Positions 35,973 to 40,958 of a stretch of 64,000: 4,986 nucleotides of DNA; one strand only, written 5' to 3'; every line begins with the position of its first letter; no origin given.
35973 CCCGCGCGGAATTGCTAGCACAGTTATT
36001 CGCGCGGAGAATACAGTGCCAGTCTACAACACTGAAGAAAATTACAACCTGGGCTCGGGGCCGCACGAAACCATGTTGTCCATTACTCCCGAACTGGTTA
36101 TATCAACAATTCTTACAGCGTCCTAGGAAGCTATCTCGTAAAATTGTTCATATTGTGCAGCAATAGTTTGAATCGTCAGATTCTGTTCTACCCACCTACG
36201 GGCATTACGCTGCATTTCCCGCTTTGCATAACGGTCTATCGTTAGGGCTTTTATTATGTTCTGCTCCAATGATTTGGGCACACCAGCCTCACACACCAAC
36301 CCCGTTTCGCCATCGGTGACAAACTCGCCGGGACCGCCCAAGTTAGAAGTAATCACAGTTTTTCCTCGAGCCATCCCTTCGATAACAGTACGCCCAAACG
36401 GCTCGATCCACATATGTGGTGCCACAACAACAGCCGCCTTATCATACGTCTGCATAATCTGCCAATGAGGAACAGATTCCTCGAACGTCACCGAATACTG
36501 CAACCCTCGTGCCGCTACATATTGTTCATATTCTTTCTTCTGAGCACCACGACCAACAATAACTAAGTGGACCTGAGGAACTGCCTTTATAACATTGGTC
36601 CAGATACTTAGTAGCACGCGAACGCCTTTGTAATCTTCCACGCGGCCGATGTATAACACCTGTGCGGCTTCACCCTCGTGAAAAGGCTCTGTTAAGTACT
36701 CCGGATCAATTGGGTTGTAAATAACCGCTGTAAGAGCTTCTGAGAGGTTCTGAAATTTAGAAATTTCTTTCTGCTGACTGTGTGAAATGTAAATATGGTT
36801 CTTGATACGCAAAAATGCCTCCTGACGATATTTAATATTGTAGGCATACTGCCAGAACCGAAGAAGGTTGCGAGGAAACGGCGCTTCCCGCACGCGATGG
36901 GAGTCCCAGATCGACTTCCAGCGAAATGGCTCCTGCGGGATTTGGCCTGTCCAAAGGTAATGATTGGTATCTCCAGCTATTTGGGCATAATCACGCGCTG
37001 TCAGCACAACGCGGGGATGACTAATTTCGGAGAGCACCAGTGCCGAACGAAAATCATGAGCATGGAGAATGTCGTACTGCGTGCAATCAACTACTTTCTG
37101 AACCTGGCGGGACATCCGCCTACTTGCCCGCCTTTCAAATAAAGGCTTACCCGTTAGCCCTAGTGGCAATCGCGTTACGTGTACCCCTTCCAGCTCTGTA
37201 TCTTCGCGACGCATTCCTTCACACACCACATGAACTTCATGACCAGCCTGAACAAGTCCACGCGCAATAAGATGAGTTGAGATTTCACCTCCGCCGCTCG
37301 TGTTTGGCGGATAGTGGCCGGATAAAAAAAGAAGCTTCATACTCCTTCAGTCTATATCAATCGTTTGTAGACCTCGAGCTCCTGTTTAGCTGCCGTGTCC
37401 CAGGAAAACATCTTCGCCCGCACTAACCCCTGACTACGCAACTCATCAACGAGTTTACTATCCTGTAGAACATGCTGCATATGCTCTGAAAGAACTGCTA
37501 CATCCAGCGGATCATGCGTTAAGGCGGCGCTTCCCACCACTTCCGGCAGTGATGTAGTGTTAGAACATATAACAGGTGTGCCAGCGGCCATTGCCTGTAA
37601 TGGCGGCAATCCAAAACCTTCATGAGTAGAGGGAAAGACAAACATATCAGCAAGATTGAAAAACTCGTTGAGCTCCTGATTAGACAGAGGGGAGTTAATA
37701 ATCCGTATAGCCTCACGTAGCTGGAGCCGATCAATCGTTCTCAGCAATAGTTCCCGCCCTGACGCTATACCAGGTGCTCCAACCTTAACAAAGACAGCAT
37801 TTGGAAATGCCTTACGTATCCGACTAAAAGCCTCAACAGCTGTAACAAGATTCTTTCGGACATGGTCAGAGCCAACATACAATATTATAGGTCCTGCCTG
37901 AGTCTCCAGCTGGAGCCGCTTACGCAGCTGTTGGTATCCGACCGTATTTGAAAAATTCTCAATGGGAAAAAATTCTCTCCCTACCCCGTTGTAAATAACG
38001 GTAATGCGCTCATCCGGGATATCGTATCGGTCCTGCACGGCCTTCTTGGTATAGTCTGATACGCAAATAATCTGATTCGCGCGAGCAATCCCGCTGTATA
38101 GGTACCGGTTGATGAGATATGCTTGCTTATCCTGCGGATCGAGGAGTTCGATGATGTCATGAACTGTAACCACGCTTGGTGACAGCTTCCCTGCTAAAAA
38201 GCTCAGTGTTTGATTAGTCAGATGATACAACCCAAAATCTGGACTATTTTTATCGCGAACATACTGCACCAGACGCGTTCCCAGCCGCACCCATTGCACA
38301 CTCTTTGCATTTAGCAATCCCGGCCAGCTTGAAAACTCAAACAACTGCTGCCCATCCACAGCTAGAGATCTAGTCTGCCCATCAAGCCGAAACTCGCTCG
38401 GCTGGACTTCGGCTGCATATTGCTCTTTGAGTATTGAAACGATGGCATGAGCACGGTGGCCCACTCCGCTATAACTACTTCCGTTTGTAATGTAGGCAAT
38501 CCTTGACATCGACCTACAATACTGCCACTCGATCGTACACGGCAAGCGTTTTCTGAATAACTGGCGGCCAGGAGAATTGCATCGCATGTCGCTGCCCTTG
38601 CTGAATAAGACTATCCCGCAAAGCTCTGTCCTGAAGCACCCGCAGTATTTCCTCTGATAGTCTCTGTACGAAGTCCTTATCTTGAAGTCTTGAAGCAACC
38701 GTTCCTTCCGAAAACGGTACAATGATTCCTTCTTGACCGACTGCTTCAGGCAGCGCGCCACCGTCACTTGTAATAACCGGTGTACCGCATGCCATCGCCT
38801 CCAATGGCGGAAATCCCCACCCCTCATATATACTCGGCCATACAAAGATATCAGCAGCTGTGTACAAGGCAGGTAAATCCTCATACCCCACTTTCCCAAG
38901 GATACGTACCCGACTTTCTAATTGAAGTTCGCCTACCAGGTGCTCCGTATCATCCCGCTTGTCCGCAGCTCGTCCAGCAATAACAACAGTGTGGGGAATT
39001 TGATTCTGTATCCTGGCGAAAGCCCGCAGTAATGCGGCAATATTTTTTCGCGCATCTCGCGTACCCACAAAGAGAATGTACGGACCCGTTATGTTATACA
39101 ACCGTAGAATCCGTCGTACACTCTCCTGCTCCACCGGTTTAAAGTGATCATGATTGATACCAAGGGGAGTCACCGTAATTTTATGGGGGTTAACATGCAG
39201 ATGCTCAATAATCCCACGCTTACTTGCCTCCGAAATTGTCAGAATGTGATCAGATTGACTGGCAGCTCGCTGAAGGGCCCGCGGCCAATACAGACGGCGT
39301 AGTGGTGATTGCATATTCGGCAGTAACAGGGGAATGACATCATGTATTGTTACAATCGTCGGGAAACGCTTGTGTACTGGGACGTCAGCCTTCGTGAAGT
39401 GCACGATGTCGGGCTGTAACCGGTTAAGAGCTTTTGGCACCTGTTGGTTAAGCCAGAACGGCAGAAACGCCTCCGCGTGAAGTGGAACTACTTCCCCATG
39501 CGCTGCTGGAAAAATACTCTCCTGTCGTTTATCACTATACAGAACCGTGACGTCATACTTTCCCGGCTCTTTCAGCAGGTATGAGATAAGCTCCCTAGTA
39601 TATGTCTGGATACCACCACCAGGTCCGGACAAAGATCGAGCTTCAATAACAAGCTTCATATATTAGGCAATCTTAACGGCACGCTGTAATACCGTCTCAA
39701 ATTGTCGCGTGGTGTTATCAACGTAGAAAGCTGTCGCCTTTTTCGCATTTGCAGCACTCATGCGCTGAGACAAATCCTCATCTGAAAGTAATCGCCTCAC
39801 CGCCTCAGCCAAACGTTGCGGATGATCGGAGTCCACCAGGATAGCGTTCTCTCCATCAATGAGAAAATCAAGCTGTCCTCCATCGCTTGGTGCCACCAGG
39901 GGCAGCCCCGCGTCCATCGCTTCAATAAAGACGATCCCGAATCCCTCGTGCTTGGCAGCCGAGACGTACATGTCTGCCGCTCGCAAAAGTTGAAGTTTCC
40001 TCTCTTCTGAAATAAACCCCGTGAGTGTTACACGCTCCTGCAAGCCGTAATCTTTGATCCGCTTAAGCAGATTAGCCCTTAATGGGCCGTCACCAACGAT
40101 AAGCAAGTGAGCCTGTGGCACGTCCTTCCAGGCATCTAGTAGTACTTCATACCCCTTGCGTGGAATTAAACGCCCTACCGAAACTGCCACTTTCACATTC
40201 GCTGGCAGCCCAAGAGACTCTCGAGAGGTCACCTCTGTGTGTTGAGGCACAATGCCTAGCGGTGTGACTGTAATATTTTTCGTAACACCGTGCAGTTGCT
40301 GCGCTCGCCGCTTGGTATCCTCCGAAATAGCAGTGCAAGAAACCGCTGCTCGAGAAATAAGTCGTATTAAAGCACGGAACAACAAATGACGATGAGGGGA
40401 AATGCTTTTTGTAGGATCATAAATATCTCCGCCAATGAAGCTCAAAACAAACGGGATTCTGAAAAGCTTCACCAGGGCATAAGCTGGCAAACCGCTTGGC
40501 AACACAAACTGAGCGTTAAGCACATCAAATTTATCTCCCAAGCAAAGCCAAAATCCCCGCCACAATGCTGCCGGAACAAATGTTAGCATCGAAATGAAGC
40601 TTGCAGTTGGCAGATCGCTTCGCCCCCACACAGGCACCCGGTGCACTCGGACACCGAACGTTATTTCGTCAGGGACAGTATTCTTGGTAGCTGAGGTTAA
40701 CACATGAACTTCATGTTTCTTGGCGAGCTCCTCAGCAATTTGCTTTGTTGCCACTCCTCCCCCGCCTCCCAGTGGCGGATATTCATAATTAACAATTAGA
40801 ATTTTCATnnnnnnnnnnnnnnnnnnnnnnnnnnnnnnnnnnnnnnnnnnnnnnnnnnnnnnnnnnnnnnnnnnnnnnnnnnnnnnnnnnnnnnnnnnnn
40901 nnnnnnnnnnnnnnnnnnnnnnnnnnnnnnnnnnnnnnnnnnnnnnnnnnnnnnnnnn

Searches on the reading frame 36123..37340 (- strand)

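Call 33: search_protein_families(library=pfam, proteins=[window:36123-37340:-], max_evalue=0.00001)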
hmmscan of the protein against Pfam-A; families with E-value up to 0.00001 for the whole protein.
window:36123-37340:- (405 aa): 6 families
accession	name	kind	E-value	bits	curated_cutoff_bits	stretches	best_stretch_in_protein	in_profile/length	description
PF00534.26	Glycos_transf_1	-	3.5e-33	115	26.4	1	222-383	12-172/172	Glycosyl transferases group 1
PF13692.12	Glyco_trans_1_4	-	5.9e-27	95.1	27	1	227-366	3-140/142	Glycosyl transferases group 1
PF13439.12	Glyco_transf_4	-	1.4e-17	64.7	28.5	1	16-214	2-169/170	Glycosyltransferase Family 4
PF13579.12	Glyco_trans_4_4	-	1.7e-10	41.9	29.7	1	16-117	1-103/158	Glycosyl transferase 4-like domain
PF13477.12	Glyco_trans_4_2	-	9.9e-07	29.4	23.4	1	22-116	13-107/139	Glycosyl transferase 4-like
PF20706.3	GT4-conflict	-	2.8e-06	27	26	0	218-357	192-337/385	Family 4 Glycosyltransferase in conflict systems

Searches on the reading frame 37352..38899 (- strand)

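Call 33: search_protein_families(library=pfam, proteins=[window:37352-38899:-], max_evalue=0.00001)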
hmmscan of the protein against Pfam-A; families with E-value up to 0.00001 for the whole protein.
window:37352-38899:- (515 aa): 4 families
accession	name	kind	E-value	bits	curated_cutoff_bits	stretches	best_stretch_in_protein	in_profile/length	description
PF00534.26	Glycos_transf_1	-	5.3e-26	91.6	26.4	1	335-490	14-168/172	Glycosyl transferases group 1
PF13692.12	Glyco_trans_1_4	-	7.9e-23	81.7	27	1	337-480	2-142/142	Glycosyl transferases group 1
PF13439.12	Glyco_transf_4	-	1.3e-14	55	28.5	1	185-306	39-166/170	Glycosyltransferase Family 4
PF20706.3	GT4-conflict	-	3.6e-12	46.4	26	1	334-475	195-339/385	Family 4 Glycosyltransferase in conflict systems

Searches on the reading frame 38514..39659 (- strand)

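Call 70: search_protein_families(library=pfam, proteins=[window:38514-39659:-], max_evalue=0.00001)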
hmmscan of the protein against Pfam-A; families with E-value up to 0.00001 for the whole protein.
window:38514-39659:- (381 aa): 6 families
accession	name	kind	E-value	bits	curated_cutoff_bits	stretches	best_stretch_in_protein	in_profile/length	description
PF00534.26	Glycos_transf_1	-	3.4e-33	115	26.4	1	192-357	15-171/172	Glycosyl transferases group 1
PF13692.12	Glyco_trans_1_4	-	3.3e-30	105.7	27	1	193-317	2-127/142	Glycosyl transferases group 1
PF13439.12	Glyco_transf_4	-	1.6e-19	71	28.5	1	15-171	2-169/170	Glycosyltransferase Family 4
PF13579.12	Glyco_trans_4_4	-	6.4e-11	43.3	29.7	1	15-167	1-158/158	Glycosyl transferase 4-like domain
PF20706.3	GT4-conflict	-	4.2e-10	39.6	26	1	182-365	193-379/385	Family 4 Glycosyltransferase in conflict systems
PF13524.12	Glyco_trans_1_2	-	1.5e-08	35.1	25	1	224-359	16-129/144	Glycosyl transferase-like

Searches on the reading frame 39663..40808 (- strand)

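Call 70: search_protein_families(library=pfam, proteins=[window:39663-40808:-], max_evalue=0.00001)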
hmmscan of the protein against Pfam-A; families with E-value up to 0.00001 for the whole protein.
window:39663-40808:- (381 aa): 7 families
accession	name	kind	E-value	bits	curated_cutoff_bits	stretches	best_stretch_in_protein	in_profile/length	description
PF00534.26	Glycos_transf_1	-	1.9e-41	141.9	26.4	1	195-356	5-171/172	Glycosyl transferases group 1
PF13692.12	Glyco_trans_1_4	-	1.5e-32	113.2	27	1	206-343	2-142/142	Glycosyl transferases group 1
PF13579.12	Glyco_trans_4_4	-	2.9e-19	70.4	29.7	1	15-185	1-158/158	Glycosyl transferase 4-like domain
PF13439.12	Glyco_transf_4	-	2.7e-17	63.8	28.5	1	15-188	2-168/170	Glycosyltransferase Family 4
PF20706.3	GT4-conflict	-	8.8e-11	41.8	26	1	166-345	158-359/385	Family 4 Glycosyltransferase in conflict systems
PF13524.12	Glyco_trans_1_2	-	8.5e-09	35.9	25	1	221-358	3-129/144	Glycosyl transferase-like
PF13477.12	Glyco_trans_4_2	-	8.2e-06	26.5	23.4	0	20-153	12-130/139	Glycosyl transferase 4-like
